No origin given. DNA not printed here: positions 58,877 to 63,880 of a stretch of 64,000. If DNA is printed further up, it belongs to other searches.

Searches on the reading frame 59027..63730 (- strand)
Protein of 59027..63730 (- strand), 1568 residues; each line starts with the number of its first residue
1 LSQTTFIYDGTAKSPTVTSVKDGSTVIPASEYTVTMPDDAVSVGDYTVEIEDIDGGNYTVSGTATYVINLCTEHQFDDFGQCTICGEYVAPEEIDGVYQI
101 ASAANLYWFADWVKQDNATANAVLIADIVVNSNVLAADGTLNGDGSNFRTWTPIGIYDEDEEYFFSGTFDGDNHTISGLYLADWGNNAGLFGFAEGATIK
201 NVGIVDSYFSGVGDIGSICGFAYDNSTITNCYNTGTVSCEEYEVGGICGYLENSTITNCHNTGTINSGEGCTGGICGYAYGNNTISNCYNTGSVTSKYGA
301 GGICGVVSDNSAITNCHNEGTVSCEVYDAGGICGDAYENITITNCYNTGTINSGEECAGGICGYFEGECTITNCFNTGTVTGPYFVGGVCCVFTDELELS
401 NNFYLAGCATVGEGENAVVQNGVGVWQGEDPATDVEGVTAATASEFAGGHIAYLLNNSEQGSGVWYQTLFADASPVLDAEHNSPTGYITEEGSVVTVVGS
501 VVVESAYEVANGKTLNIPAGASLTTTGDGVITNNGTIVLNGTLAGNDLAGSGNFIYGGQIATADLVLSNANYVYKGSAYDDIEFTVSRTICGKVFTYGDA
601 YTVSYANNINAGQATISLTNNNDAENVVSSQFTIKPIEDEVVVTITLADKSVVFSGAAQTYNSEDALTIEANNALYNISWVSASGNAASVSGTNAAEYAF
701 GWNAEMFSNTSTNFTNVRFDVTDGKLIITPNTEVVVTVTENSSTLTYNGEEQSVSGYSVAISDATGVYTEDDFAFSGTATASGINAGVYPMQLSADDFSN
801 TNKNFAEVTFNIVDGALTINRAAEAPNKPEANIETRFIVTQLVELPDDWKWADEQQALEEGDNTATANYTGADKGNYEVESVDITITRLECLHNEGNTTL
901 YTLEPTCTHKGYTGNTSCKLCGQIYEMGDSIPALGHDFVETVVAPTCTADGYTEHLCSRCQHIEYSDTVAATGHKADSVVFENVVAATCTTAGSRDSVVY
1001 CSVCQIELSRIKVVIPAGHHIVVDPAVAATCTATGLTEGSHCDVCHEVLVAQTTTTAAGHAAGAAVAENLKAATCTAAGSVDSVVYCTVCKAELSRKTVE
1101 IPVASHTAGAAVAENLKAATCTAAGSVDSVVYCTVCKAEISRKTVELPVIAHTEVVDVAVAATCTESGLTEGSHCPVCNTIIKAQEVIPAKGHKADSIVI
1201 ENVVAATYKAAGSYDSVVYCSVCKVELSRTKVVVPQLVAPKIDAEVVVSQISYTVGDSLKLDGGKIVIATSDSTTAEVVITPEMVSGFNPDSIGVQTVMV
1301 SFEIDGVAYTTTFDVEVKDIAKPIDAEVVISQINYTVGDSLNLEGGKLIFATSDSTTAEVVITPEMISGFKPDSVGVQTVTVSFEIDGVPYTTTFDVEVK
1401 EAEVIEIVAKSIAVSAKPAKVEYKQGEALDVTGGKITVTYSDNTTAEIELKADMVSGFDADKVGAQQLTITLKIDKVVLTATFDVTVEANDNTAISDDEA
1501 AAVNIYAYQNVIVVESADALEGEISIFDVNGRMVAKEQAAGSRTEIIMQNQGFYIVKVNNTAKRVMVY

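Call 47: search_protein_families(library=pfam, proteins=[window:59027-63730:-], max_evalue=0.001)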
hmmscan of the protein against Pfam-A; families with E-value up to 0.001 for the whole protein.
window:59027-63730:- (1568 aa): 3 families
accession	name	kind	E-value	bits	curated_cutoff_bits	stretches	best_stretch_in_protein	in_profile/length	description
PF07581.17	Glug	-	1.4e-22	78.9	20.5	2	243-266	4-28/28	The GLUG motif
PF07523.18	Big_3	-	6.9e-19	68.3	21.2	3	1417-1487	2-68/68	Bacterial Ig-like domain (group 3)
PF18962.6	Por_Secre_tail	-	0.00047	20.8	27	1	1514-1564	12-68/75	Secretion system C-terminal sorting domain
